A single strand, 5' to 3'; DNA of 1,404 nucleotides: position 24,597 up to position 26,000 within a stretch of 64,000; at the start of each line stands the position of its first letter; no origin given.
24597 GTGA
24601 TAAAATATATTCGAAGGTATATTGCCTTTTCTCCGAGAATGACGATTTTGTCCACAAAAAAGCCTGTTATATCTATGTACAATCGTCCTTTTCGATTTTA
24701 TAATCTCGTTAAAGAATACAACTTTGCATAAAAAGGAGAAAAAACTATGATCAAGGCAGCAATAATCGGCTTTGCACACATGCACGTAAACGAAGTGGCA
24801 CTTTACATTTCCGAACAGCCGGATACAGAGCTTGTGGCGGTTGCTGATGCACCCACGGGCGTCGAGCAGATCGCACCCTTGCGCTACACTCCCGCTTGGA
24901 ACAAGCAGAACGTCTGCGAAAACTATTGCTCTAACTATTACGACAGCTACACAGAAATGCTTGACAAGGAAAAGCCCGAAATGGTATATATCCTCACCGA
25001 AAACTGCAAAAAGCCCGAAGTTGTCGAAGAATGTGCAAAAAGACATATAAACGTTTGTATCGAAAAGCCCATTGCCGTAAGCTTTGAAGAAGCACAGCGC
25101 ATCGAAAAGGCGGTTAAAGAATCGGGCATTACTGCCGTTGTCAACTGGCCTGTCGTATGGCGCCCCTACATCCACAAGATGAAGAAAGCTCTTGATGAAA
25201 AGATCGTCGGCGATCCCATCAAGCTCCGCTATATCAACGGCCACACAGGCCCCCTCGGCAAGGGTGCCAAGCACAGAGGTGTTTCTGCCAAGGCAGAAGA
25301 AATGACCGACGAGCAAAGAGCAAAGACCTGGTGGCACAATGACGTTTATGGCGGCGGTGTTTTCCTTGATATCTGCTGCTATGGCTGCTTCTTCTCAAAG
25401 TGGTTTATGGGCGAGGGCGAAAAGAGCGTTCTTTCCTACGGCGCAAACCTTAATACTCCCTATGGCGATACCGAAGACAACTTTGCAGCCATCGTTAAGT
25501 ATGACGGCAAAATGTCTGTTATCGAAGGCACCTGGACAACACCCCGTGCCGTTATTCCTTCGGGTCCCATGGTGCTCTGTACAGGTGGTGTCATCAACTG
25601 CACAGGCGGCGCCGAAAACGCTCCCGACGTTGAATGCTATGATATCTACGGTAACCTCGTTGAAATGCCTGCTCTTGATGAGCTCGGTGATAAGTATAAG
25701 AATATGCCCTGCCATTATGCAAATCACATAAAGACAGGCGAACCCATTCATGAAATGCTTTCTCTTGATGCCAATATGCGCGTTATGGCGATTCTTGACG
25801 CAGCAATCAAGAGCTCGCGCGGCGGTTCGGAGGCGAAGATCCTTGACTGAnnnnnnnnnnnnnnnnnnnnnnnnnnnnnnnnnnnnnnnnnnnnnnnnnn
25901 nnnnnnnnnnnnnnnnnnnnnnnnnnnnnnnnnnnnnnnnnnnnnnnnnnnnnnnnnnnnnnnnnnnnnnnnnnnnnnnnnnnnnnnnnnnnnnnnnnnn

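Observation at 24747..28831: Oxidoreductase-activase-glycyl radical enzyme operon whose GRE has a non-canonical thiyl loop (G-C-N-W, neither G-C-V-E nor C-C)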

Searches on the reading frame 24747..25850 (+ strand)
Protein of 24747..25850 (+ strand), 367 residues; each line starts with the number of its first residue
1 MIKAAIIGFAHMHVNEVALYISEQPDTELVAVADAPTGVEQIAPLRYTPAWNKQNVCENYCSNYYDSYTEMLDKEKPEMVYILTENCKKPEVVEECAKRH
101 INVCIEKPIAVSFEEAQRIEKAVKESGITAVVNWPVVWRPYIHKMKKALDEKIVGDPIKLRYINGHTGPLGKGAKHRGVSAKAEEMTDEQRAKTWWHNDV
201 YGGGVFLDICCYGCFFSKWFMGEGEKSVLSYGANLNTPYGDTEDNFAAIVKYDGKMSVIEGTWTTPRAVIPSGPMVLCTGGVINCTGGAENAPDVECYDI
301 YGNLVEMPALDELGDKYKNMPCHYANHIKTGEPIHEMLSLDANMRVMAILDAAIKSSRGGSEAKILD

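Call 3: search_protein_families(library=pfam, proteins=[window:24747-25850:+])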
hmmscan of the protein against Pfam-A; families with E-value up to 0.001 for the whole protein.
window:24747-25850:+ (367 aa): 3 families
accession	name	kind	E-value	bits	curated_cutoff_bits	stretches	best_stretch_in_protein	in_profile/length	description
PF01408.29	GFO_IDH_MocA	-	1.6e-17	64.7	24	1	2-132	1-118/120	Oxidoreductase family, NAD-binding Rossmann fold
PF22725.1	GFO_IDH_MocA_C3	-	7.5e-11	42.5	27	1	144-267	3-108/124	GFO/IDH/MocA C-terminal domain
PF02894.22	GFO_IDH_MocA_C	-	6.7e-07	29.8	22.9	1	186-256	23-95/218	Oxidoreductase family, C-terminal alpha/beta domain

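Call 4: search_protein_families(library=ncbifam, proteins=[window:24747-25850:+])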
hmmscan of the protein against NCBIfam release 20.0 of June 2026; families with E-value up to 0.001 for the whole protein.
window:24747-25850:+ (367 aa): 5 families
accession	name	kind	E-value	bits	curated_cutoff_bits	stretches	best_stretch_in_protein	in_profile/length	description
NF040723.1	UDP-GlcNAcDh_Arch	equivalog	4.4e-14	52.7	450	1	2-158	1-142/302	UDP-N-acetylglucosamine 3-dehydrogenase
NF041392.1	XylDh_Gfo6_Halo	equivalog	2.1e-10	39.9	350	1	65-161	71-167/350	D-xylose 1-dehydrogenase Gfo6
TIGR04380.1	myo_inos_iolG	equivalog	6.8e-10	38.3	355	1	54-162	41-150/330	inositol 2-dehydrogenase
NF052479.1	LevoglcsnDh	equivalog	9e-09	34.5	650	1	63-161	60-158/386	levoglucosan dehydrogenase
NF052679.1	InsChiInosDhIolG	equivalog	0.00035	19.7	540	1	62-163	52-154/343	bifunctional inositol 2-dehydrogenase/D-chiro-inositol 1-dehydrogenase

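Call 61: search_solved_structures(query=window:24747-25850:+, max_evalue=0.000001)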
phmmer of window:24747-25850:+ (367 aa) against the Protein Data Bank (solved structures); distinct sequences matched with E-value up to 0.000001: 2.
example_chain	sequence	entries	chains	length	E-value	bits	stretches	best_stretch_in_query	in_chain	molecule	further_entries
3db2_A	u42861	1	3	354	1.2e-12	50.9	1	68-164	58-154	putative NADPH-dependent oxidoreductase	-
3ip3_A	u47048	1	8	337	2.6e-08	36.6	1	60-160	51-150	Oxidoreductase, putative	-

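Call 75: find_related_loci(query=window:24747-25850:+, collection=genome_contigs, flank=6000)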
Query window:24747-25850:+ (367 aa) in genome_contigs; peptide patterns used: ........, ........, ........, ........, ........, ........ (x = any residue, [..] = any of these).
56 stretches matched a pattern; 13 encode a relative of the query (tblastn E <= 1e-3); 13 distinct loci.
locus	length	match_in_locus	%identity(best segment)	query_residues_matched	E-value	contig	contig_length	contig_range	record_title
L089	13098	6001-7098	98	1-366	0e+0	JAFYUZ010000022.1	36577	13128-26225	MAG: Clostridia bacterium isolate RGIG7446 Water_buffalos_Colon-1__c147070, whole genome shotgun sequence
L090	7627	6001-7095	97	1-366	0e+0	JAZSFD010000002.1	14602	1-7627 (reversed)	MAG: Eubacteriales bacterium isolate T1900044585_TS20190051.MAGScoT_cleanbin_000015 SGB_593_k141_1545163, whole genome s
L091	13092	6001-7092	76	1-365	0e+0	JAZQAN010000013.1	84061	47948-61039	MAG: Clostridia bacterium isolate T1900044642_TS20190108.MAGScoT_cleanbin_000091 SGB_1291_k141_2195561, whole genome sho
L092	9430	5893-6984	76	1-365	0e+0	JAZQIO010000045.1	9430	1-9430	MAG: Clostridia bacterium isolate T1900044623_TS20190089.MAGScoT_cleanbin_000043 SGB_917_k141_334253, whole genome shotg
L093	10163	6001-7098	73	1-366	0e+0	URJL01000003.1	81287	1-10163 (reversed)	uncultured Clostridiales bacterium isolate UMGS1052 genome assembly, contig: NODE_111_length_81287_cov_5.863711, whole g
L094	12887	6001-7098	70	1-367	0e+0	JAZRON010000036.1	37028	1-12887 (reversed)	MAG: Faecalimonas sp. isolate T1900045392_YK20190082.MAGScoT_cleanbin_000014 SGB_6936_k141_4923065, whole genome shotgun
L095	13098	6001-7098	69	1-367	0e+0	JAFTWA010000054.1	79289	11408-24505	MAG: Tyzzerella sp. isolate RGIG4201 Roe_deer_Colon-3__c353243, whole genome shotgun sequence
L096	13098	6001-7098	69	1-367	0e+0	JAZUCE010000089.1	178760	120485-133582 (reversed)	MAG: Faecalimonas sp. isolate T1900045314_YK20190003.MAGScoT_cleanbin_000053 SGB_6275_k141_1231133, whole genome shotgun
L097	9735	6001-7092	70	1-365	0e+0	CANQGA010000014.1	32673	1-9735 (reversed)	MAG: uncultured Lachnospiraceae bacterium isolate Lapin-007__bin11 genome assembly, contig: Lapin-007__NODE_395_length_3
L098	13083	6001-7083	69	1-365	7e-175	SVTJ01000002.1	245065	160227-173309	MAG: Oscillospiraceae bacterium isolate SIG692 NODE_569_length_245065_cov_8.845569, whole genome shotgun sequence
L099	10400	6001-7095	91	1-366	0e+0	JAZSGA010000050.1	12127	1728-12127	MAG: Eubacteriales bacterium isolate T1900044579_TS20190045.MAGScoT_cleanbin_000039 SGB_552_k141_330985, whole genome sh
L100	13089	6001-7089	63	2-365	6e-161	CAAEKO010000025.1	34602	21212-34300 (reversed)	MAG TPA_asm: Clostridia bacterium, isolate HGM11523, WGS project CAAEKO010000000 data, contig: ERS537207_61_k99_84230, w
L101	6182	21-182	87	313-366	9e-26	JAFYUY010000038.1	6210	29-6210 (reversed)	MAG: Clostridia bacterium isolate RGIG7445 Water_buffalos_Colon-1__c285662, whole genome shotgun sequence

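Call 89: find_homologous_proteins(query=window:24747-25850:+, max_evalue=1e-10)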
Query window:24747-25850:+ (367 aa): 832 proteins with E <= 1e-10 among 3711 candidates; the best 120 are listed.
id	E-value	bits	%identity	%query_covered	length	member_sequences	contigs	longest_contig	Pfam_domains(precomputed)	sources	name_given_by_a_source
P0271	4.8e-255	864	100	100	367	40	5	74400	PF01408.29,PF22725.2,PF02894.23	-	-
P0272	7.2e-203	692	79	100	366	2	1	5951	PF01408.29,PF22725.2,PF02894.23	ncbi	-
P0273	4.3e-194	663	76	99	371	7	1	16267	PF01408.29,PF22725.2,PF02894.23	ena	-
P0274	1.8e-193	661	77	99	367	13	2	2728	PF01408.29,PF22725.2,PF02894.23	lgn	-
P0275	6.3e-193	659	76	100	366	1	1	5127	PF01408.29,PF22725.2,PF02894.23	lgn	-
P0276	2.8e-192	657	76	100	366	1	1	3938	PF01408.29,PF22725.2,PF02894.23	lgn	-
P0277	3.8e-192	657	77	100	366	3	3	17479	PF01408.29,PF22725.2,PF02894.23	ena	-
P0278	5.3e-192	656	76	99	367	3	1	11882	PF01408.29,PF22725.2,PF02894.23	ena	-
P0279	6.5e-192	656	76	99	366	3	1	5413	PF01408.29,PF22725.2,PF02894.23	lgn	-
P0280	1.3e-191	655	76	99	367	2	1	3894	PF01408.29,PF22725.2,PF02894.23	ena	-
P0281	4.1e-191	653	76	99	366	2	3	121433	PF01408.29,PF22725.2,PF02894.23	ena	-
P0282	4.4e-191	653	76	99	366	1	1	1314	PF01408.29,PF22725.2,PF02894.23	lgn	-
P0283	2.4e-190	651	73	100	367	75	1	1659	PF01408.29,PF22725.2,PF02894.23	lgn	-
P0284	1.3e-189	648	75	99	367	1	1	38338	PF01408.29,PF22725.2,PF02894.23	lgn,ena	-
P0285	1.3e-189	648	76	98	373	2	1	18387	PF01408.29,PF22725.2,PF02894.23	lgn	-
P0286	1.8e-189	648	75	99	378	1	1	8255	PF01408.29,PF22725.2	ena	-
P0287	2.4e-188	644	76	99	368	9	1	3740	PF01408.29,PF22725.2,PF02894.23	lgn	-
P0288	3.3e-188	644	75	99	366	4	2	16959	PF01408.29,PF22725.2,PF02894.23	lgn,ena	-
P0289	1.1e-187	642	75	99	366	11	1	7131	PF01408.29,PF22725.2,PF02894.23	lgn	-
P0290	1.6e-187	641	74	100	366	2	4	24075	PF01408.29,PF22725.2,PF02894.23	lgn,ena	-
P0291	2.3e-187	641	75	99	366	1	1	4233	PF01408.29,PF22725.2,PF02894.23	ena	-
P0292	3.6e-187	640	74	99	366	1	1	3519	PF01408.29,PF22725.2,PF02894.23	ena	-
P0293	6.6e-187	639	75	100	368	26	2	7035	PF01408.29,PF22725.2,PF02894.23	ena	-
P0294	9.2e-187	639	73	98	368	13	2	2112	PF01408.29,PF22725.2,PF02894.23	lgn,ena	-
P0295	1.4e-186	638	75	99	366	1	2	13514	PF01408.29,PF22725.2,PF02894.23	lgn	-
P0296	2.3e-186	637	74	99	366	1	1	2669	PF01408.29,PF22725.2,PF02894.23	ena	-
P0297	2.7e-186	637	75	99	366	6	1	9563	PF01408.29,PF22725.2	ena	-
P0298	3.0e-186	637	75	99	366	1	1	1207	PF01408.29,PF22725.2,PF02894.23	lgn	-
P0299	1.1e-185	635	74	99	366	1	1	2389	PF01408.29,PF22725.2,PF02894.23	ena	-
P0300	1.8e-185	635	74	99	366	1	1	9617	PF01408.29,PF22725.2,PF02894.23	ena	-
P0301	2.2e-185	634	75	99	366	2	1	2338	PF01408.29,PF22725.2,PF02894.23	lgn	-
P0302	2.6e-185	634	74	99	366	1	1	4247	PF01408.29,PF22725.2,PF02894.23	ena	-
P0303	3.1e-185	634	75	99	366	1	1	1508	PF01408.29,PF22725.2,PF02894.23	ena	-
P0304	3.6e-185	634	73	100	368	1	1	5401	PF01408.29,PF22725.2,PF02894.23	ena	-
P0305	4.9e-185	633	74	99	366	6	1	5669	PF01408.29,PF22725.2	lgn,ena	-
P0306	5.8e-185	633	73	99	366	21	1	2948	PF01408.29,PF22725.2,PF02894.23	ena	-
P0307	6.0e-185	633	74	99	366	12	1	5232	PF01408.29,PF22725.2,PF02894.23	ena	-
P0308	6.3e-185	633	74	99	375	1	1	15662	PF01408.29,PF22725.2,PF02894.23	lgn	-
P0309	1.3e-184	632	72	100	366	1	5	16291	PF01408.29,PF22725.2,PF02894.23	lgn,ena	-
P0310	1.4e-184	632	72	99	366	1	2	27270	PF01408.29,PF22725.2,PF02894.23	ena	-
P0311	1.4e-184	632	74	99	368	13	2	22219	PF01408.29,PF22725.2,PF02894.23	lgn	-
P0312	2.4e-184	631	74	99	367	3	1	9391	PF01408.29,PF22725.2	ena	-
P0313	3.1e-184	631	74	99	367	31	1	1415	PF01408.29,PF22725.2,PF02894.23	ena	-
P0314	3.2e-184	630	72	99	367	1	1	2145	PF01408.29,PF22725.2,PF02894.23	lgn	-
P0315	4.6e-184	630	74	99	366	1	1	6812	PF01408.29,PF22725.2,PF02894.23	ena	-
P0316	5.6e-184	630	74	100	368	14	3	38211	PF01408.29,PF22725.2,PF02894.23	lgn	-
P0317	7.4e-184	629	72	100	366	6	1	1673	PF01408.29,PF22725.2,PF02894.23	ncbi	-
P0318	8.5e-184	629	72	99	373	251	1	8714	PF01408.29,PF22725.2,PF02894.23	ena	-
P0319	1.5e-183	628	73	100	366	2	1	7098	PF01408.29,PF22725.2,PF02894.23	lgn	-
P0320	1.8e-183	628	72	100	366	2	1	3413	PF01408.29,PF22725.2,PF02894.23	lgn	-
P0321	2.0e-183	628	71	99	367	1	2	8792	PF01408.29,PF22725.2,PF02894.23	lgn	-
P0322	2.6e-183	627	73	99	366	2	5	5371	PF01408.29,PF22725.2,PF02894.23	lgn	-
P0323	2.9e-183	627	73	100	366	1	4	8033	PF01408.29,PF22725.2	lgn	-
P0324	3.6e-183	627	72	99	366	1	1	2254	PF01408.29,PF22725.2,PF02894.23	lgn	-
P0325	4.4e-183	627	73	99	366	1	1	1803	PF01408.29,PF22725.2,PF02894.23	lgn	-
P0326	9.5e-182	622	72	99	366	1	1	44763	PF01408.29,PF22725.2,PF02894.23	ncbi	-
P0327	1.3e-181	622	71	100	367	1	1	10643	PF01408.29,PF22725.2,PF02894.23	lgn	-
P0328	2.7e-181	621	72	99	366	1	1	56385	PF01408.29,PF22725.2,PF02894.23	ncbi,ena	-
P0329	3.0e-181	621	72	99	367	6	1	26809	PF01408.29,PF22725.2,PF02894.23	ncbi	-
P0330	5.9e-181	620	70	100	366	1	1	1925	PF01408.29,PF22725.2,PF02894.23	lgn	-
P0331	1.3e-180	619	72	100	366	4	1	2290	PF01408.29,PF22725.2,PF02894.23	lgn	-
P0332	1.5e-180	618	70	99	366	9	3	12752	PF01408.29,PF22725.2,PF02894.23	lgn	-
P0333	1.5e-180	618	72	99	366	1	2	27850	PF01408.29,PF22725.2,PF02894.23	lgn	-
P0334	1.5e-180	618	72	99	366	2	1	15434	PF01408.29,PF22725.2,PF02894.23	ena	-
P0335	2.2e-180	618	71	99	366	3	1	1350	PF01408.29,PF22725.2,PF02894.23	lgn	-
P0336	3.0e-180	617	70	100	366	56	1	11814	PF01408.29,PF22725.2,PF02894.23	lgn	-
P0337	3.9e-180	617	72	99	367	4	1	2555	PF01408.29,PF22725.2,PF02894.23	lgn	-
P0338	4.9e-180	617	72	99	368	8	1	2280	PF01408.29,PF22725.2,PF02894.23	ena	-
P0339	5.9e-180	616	69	100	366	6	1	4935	PF01408.29,PF22725.2,PF02894.23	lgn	-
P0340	1.1e-179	616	72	100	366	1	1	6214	PF01408.29,PF22725.2,PF02894.23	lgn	-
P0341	1.1e-179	615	71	96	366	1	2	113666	PF01408.29,PF22725.2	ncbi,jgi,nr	ncbi:MAG: Gfo/Idh/MocA family oxidoreductase [Ruminococcaceae bacterium]|nr:Gfo/Idh/MocA family oxid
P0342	1.2e-179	615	71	99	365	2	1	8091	PF01408.29,PF22725.2,PF02894.23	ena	-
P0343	1.5e-179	615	69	100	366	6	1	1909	PF01408.29,PF22725.2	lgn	-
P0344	1.6e-179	615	70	99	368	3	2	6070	PF01408.29,PF22725.2,PF02894.23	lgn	-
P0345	1.9e-179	615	72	100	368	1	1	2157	PF01408.29,PF22725.2,PF02894.23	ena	-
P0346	2.3e-179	614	72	99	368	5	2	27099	PF01408.29,PF22725.2,PF02894.23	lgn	-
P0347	2.5e-179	614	70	99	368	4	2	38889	PF01408.29,PF22725.2,PF02894.23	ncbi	-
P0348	2.5e-179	614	70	99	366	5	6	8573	PF01408.29,PF22725.2,PF02894.23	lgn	-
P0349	2.9e-179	614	71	99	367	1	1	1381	PF01408.29,PF22725.2,PF02894.23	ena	-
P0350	4.2e-179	614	71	100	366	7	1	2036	PF01408.29,PF22725.2,PF02894.23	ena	-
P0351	5.2e-179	613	71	100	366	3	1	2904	PF01408.29,PF22725.2,PF02894.23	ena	-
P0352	6.3e-179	613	70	99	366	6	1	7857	PF01408.29,PF22725.2,PF02894.23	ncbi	-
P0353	7.1e-179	613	70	99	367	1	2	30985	PF01408.29,PF22725.2,PF02894.23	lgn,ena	-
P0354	7.3e-179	613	69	100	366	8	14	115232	PF01408.29,PF22725.2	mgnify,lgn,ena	mgnify:CR=1 FL=1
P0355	8.0e-179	613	70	100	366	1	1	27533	PF01408.29,PF22725.2,PF02894.23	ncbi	-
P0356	1.1e-178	612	70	99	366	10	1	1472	PF01408.29,PF22725.2,PF02894.23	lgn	-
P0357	1.2e-178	612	70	100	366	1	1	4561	PF01408.29,PF22725.2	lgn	-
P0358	2.1e-178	611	70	99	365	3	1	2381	PF01408.29,PF22725.2,PF02894.23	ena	-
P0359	2.3e-178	611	70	100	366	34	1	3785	PF01408.29,PF22725.2,PF02894.23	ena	-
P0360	3.3e-178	611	70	99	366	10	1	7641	PF01408.29,PF22725.2,PF02894.23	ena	-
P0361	3.9e-178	610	70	99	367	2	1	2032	PF01408.29,PF22725.2,PF02894.23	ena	-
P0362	1.0e-177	609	70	99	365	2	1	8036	PF01408.29,PF22725.2,PF02894.23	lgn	-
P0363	1.4e-177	609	68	99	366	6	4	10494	PF01408.29,PF22725.2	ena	-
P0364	2.0e-177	608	69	100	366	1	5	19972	PF01408.29,PF22725.2,PF02894.23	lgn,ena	-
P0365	2.8e-177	608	70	99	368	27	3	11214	PF01408.29,PF22725.2,PF02894.23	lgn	-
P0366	3.2e-177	607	68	100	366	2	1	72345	PF01408.29,PF22725.2,PF02894.23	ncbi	-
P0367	3.3e-177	607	70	99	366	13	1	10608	PF01408.29,PF22725.2,PF02894.23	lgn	-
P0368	3.6e-177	607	71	100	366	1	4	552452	PF01408.29,PF22725.2,PF02894.23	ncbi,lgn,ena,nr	ncbi:MAG: Gfo/Idh/MocA family oxidoreductase [Clostridia bacterium]|nr:Gfo/Idh/MocA family oxidoredu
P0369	3.8e-177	607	70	100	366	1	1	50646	PF01408.29,PF22725.2,PF02894.23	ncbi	-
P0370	4.4e-177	607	69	99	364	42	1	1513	PF01408.29,PF22725.2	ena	-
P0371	4.6e-177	607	71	99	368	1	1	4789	PF01408.29,PF22725.2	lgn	-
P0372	5.2e-177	607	69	99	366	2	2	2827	PF01408.29,PF22725.2,PF02894.23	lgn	-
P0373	5.9e-177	607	70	99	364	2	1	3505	PF01408.29,PF22725.2,PF02894.23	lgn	-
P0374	1.0e-176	606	70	100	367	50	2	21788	PF01408.29,PF22725.2,PF02894.23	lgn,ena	-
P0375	1.1e-176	606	69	99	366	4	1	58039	PF01408.29,PF22725.2,PF02894.23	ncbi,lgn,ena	-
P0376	1.7e-176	605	70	98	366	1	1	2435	PF01408.29,PF22725.2,PF02894.23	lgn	-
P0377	1.7e-176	605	71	99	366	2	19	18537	PF01408.29,PF22725.2,PF02894.23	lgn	-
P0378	1.9e-176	605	69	100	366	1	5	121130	PF01408.29,PF22725.2,PF02894.23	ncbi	-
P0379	1.9e-176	605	71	99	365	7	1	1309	PF01408.29,PF22725.2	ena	-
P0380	2.2e-176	605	71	99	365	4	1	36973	PF01408.29,PF22725.2,PF02894.23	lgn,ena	-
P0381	2.4e-176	605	68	99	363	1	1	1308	PF01408.29,PF22725.2,PF02894.23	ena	-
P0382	5.1e-176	603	69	100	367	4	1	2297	PF01408.29,PF22725.2,PF02894.23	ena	-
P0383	7.0e-176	603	70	100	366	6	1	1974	PF01408.29,PF22725.2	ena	-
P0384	8.6e-176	603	70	99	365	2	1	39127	PF01408.29,PF22725.2,PF02894.23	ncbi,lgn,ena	-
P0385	8.8e-176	603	69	100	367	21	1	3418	PF01408.29,PF22725.2,PF02894.23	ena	-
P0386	1.0e-175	603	69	99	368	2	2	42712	PF01408.29,PF22725.2,PF02894.23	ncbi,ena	-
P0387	1.0e-175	602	68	99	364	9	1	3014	PF01408.29,PF22725.2,PF02894.23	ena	-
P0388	1.2e-175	602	70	99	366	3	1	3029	PF01408.29,PF22725.2,PF02894.23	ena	-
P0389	2.0e-175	601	69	100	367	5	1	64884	PF01408.29,PF22725.2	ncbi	-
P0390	2.6e-175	601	69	99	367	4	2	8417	PF01408.29,PF22725.2,PF02894.23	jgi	-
